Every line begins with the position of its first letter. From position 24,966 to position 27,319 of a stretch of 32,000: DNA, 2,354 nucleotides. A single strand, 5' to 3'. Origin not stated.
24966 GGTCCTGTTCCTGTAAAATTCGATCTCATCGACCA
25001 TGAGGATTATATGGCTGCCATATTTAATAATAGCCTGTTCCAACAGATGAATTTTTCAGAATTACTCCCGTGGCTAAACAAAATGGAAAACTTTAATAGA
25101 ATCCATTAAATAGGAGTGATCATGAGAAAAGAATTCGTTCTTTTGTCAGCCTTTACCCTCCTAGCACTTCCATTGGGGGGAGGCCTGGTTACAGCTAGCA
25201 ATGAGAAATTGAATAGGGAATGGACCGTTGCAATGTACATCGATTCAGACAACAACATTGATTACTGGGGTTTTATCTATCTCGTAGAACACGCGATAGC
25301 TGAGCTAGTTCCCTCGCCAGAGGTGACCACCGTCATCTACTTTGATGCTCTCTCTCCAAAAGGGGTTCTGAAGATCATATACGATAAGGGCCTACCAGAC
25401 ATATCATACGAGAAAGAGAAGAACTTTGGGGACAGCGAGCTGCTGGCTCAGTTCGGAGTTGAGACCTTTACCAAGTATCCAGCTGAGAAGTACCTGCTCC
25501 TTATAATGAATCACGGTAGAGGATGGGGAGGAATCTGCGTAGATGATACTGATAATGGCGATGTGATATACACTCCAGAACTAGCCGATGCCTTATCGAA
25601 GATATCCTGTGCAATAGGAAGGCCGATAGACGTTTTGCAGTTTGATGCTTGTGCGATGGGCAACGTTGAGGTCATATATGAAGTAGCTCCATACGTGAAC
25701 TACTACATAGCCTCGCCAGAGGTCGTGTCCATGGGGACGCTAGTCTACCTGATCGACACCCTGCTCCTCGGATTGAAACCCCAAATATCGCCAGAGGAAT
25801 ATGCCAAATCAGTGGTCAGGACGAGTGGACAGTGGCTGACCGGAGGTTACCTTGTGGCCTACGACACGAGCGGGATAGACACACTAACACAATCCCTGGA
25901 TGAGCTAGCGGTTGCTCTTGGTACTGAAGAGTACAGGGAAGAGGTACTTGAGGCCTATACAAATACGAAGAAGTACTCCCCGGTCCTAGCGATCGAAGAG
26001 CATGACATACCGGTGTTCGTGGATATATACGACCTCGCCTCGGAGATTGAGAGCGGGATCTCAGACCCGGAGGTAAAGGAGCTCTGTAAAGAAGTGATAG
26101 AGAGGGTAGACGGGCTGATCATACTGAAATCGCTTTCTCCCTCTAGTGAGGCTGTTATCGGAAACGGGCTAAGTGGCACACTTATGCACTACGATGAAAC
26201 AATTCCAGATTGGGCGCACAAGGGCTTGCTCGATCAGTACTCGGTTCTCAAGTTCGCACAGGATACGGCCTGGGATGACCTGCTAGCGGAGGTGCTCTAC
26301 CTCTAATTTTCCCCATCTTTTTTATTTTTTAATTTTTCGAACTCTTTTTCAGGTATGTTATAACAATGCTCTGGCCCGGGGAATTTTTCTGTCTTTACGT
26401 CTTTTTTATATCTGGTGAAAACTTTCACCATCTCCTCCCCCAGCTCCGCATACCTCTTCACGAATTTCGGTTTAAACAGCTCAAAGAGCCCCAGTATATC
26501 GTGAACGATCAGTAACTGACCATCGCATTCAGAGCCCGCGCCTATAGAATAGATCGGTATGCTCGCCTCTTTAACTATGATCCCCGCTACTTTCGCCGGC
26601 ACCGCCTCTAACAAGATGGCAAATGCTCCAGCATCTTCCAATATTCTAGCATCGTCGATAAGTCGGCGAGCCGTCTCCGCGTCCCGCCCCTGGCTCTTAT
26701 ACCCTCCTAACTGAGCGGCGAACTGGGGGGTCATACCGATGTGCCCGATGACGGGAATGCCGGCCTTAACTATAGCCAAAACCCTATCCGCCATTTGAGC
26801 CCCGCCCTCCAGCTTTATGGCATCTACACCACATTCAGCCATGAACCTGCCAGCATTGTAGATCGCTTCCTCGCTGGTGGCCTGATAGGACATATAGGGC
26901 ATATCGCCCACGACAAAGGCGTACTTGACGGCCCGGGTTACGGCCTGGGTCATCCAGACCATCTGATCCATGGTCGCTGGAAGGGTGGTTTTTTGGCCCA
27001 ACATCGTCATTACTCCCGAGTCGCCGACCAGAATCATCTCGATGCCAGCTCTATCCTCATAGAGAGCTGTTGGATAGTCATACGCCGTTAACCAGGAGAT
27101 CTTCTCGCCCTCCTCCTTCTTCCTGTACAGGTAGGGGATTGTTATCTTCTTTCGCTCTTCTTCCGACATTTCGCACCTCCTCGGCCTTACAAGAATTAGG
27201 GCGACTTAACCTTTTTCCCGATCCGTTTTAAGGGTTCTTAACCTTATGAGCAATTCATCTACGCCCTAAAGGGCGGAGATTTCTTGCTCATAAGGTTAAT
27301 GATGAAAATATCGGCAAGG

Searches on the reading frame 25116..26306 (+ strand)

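Call 17: search_protein_families(library=pfam, proteins=[window:25116-26306:+], max_evalue=0.001)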
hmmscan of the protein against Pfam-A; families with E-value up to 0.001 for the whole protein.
window:25116-26306:+ (396 aa): 1 family
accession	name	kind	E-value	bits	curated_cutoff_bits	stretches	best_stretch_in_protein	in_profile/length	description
PF03415.19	Peptidase_C11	-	3.8e-36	125.8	25.8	1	41-390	2-356/359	Clostripain family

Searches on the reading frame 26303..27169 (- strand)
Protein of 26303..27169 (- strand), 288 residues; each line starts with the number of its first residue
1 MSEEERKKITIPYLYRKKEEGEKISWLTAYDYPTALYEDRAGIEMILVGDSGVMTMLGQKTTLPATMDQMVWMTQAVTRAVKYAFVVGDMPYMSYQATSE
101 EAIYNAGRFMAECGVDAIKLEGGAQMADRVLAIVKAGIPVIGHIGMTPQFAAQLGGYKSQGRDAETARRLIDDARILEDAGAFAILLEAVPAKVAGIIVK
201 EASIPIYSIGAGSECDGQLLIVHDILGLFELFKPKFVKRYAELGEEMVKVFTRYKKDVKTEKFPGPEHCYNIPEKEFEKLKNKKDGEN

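Call 61: find_encoding_contigs(protein=window:26303-27169:-, flank=10000, max_places=6)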
Protein window:26303-27169:- (288 aa): 4 contigs read that carry it; 2 places shown.
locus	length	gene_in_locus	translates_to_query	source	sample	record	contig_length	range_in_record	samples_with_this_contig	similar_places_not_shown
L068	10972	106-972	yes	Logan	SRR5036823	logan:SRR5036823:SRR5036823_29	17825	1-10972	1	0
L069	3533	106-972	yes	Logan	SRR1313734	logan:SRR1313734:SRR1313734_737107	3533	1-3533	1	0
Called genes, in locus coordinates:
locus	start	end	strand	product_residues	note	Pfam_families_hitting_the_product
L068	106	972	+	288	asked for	PF02548:Pantoate_transf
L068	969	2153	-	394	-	PF03415:Peptidase_C11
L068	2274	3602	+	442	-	PF00202:Aminotran_3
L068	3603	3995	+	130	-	-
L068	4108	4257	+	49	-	PF01020:Ribosomal_L40e, PF13240:Zn_Ribbon_1 (weak)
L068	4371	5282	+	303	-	PF22082:TtuA_LIM_N, PF01171:ATP_bind_3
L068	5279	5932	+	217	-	PF01569:PAP2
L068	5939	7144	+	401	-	PF01336:tRNA_anti-codon (weak), PF00152:tRNA-synt_2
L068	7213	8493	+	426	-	PF00753:Lactamase_B, PF14863:Alkyl_sulf_dimr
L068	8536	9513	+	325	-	PF05496:RuvB_N (weak), PF13177:DNA_pol3_delta2, PF00004:AAA, PF21960:RCF1-5-like_lid (faint), PF25361:AAA_lid_RFC1 (weak), PF08542:Rep_fac_C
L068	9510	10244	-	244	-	PF02540:NAD_synthase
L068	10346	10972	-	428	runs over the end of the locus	PF08245:Mur_ligase_M (weak), PF27239:FOL3_C, PF02875:Mur_ligase_C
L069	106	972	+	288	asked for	PF02548:Pantoate_transf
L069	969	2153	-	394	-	PF03415:Peptidase_C11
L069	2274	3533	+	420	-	?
